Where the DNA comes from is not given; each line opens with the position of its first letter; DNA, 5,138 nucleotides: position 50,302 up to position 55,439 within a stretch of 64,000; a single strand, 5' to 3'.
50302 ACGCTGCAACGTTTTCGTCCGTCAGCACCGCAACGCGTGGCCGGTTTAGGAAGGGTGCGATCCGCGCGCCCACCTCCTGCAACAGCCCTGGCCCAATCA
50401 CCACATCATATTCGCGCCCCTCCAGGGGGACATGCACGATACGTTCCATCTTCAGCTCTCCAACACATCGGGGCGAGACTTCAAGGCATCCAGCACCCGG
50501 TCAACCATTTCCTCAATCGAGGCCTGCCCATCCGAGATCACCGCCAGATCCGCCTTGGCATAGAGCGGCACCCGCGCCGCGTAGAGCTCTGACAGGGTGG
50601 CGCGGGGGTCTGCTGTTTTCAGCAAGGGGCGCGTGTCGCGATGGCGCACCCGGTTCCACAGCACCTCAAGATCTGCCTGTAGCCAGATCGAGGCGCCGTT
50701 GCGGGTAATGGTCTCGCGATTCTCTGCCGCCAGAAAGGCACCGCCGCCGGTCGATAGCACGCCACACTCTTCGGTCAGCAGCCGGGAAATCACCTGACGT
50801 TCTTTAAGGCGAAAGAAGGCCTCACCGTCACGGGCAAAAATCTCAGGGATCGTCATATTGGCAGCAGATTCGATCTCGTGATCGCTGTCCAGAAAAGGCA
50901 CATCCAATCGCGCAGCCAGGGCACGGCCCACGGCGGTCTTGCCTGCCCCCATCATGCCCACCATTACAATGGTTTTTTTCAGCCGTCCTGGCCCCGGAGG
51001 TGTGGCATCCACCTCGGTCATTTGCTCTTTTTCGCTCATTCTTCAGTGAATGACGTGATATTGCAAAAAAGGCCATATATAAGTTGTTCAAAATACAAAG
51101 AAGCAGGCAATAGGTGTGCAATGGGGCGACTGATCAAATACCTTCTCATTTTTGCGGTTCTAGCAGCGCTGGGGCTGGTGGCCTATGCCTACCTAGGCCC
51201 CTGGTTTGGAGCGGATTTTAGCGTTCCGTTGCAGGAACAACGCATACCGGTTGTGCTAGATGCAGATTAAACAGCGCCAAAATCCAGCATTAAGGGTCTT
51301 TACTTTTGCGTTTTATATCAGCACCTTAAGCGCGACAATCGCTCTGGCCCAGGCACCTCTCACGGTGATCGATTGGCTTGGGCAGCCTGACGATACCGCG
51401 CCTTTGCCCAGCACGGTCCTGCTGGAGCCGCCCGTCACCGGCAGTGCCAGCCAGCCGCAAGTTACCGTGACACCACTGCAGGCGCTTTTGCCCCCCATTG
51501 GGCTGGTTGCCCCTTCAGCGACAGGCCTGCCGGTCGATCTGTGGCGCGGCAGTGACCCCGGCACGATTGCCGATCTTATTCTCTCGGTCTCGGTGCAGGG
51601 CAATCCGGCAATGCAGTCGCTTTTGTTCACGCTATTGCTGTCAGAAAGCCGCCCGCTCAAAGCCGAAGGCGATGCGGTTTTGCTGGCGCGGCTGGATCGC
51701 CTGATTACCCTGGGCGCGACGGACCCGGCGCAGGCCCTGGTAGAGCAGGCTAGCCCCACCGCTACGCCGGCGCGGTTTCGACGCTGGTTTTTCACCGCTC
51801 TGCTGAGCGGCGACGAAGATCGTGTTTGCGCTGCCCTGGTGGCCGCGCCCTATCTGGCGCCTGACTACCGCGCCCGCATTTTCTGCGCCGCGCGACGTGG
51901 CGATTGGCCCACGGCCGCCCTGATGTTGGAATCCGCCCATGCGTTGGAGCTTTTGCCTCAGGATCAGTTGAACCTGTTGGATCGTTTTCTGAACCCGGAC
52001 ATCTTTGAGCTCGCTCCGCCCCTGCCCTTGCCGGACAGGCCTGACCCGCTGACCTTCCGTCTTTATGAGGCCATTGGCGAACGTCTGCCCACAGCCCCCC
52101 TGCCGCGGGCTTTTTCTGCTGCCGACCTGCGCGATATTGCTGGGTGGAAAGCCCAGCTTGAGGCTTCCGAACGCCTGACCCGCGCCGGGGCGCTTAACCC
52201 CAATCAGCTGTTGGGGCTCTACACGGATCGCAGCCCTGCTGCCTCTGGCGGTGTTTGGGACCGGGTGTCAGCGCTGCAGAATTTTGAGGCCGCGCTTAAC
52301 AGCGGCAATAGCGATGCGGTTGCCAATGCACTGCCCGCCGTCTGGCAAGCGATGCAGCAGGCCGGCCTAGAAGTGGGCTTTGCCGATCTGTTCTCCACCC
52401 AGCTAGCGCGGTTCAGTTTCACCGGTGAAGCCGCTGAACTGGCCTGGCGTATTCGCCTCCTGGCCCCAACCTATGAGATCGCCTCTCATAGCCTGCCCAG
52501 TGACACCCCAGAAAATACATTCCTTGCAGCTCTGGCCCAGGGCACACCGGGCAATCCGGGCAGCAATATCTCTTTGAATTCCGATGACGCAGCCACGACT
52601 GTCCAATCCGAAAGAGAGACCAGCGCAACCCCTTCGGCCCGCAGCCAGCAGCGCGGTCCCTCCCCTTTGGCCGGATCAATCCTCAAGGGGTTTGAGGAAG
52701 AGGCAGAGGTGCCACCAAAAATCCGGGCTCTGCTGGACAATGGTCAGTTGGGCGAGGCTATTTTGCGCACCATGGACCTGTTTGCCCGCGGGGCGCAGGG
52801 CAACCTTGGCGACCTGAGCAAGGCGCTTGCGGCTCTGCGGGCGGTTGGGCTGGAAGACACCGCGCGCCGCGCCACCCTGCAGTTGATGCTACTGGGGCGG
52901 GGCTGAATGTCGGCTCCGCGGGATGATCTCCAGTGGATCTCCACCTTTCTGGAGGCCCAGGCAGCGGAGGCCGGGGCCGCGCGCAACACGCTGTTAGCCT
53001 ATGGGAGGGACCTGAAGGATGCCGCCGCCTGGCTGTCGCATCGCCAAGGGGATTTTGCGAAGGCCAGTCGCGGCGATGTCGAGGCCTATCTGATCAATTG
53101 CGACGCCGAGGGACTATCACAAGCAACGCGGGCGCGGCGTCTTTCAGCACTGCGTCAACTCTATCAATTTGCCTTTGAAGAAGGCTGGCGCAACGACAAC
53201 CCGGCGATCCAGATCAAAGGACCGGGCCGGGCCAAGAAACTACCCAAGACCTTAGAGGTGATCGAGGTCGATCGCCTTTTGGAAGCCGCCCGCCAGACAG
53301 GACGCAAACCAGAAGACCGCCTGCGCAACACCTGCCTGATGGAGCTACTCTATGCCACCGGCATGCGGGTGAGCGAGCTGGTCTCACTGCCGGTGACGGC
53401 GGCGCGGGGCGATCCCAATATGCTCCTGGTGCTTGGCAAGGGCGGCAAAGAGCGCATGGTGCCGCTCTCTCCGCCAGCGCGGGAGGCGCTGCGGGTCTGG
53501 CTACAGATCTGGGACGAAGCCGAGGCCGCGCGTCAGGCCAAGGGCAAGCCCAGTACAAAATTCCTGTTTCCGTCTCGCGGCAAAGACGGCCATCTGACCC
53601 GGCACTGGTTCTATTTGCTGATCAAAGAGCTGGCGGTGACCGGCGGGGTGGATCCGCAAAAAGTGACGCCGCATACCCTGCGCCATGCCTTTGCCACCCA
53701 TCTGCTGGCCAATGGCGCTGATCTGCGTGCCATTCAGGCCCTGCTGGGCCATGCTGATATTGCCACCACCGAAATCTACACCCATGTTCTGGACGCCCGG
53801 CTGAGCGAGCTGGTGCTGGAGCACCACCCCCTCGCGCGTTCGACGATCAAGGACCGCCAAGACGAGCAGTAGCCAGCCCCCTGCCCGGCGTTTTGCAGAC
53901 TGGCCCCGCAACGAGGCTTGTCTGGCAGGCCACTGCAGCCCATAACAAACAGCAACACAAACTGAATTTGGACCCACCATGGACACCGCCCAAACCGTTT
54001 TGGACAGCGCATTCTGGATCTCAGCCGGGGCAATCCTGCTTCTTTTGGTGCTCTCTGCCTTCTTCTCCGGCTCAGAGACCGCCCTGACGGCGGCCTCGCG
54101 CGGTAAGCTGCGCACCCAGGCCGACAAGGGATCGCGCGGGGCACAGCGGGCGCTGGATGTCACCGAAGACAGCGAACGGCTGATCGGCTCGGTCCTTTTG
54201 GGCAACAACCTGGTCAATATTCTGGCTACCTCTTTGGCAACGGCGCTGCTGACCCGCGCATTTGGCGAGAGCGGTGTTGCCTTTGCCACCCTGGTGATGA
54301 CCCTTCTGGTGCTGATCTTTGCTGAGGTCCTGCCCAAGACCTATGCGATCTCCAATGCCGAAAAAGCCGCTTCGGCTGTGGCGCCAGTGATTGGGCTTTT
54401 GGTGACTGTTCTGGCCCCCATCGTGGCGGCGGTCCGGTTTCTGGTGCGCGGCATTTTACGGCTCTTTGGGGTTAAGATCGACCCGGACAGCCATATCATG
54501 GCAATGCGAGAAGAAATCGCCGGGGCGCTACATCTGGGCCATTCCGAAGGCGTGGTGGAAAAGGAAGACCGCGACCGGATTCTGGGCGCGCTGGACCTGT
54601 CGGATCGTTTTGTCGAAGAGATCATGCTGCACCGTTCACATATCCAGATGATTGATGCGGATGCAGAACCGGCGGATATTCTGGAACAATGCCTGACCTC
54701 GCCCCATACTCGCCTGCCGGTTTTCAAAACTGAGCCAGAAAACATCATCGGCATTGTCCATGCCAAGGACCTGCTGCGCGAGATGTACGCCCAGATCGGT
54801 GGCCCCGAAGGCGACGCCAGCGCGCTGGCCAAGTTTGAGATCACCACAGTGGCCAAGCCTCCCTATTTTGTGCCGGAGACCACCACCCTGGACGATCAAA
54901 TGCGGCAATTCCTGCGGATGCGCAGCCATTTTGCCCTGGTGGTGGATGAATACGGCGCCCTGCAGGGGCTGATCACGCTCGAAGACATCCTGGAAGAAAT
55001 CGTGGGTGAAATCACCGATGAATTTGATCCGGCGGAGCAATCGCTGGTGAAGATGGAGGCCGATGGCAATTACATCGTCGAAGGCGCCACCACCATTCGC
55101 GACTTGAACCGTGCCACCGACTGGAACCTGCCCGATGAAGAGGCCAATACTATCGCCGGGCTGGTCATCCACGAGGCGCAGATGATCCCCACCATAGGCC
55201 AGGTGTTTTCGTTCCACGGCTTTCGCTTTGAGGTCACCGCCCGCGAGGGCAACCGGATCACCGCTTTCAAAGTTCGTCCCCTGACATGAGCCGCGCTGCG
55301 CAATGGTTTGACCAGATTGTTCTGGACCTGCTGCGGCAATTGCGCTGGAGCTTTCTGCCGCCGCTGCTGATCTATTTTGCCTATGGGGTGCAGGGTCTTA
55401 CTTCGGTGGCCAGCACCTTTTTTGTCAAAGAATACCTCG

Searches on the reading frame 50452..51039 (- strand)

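Call 7: search_protein_families(library=pfam, proteins=[window:50452-51039:-])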
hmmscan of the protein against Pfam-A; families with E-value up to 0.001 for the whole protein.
window:50452-51039:- (195 aa): 4 families
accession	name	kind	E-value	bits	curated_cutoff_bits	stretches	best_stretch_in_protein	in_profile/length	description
PF01202.28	SKI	-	7.8e-49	166.3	22.1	1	30-186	1-158/159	Shikimate kinase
PF13238.12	AAA_18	-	3e-07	31.4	29.4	1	24-137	1-114/128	AAA domain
PF13189.12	Cytidylate_kin2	-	4.6e-06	27.4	28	0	28-69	6-47/176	Cytidylate kinase-like family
PF13671.12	AAA_33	-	1e-05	26.3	27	1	24-61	2-39/143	AAA domain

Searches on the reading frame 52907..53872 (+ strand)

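Call 7: search_protein_families(library=pfam, proteins=[window:52907-53872:+])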
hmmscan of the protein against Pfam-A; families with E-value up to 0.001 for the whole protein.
window:52907-53872:+ (321 aa): 2 families
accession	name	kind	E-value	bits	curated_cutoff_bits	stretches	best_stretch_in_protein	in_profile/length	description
PF00589.27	Phage_integrase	-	5e-41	140.8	27.1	1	116-297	3-171/172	Phage integrase family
PF02899.23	Phage_int_SAM_1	-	1.3e-19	70.7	22.3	1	13-93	3-83/83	Phage integrase, N-terminal SAM-like domain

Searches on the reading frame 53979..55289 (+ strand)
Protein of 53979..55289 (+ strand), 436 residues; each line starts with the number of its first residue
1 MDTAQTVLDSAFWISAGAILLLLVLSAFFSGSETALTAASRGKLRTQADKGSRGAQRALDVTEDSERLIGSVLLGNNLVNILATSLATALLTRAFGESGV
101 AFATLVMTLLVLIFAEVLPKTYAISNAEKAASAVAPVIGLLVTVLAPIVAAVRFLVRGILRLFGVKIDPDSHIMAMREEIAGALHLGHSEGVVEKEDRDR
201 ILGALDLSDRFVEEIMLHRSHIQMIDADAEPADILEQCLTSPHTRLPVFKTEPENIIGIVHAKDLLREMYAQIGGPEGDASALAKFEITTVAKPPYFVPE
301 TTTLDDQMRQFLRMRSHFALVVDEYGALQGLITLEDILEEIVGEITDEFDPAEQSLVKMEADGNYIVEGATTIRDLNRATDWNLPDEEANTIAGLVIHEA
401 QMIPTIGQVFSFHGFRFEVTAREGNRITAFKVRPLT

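Call 7: search_protein_families(library=pfam, proteins=[window:53979-55289:+])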
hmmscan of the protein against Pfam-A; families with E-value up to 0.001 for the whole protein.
window:53979-55289:+ (436 aa): 3 families
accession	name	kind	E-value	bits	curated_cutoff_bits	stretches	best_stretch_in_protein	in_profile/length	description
PF01595.25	CNNM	-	2.4e-50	171.1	28.4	1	19-196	3-180/181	Cyclin M transmembrane N-terminal domain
PF03471.22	CorC_HlyC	-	7.1e-22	77.7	27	1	360-434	3-79/81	Transporter associated domain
PF00571.33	CBS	-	1.7e-17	63.9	24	2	292-342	6-56/57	CBS domain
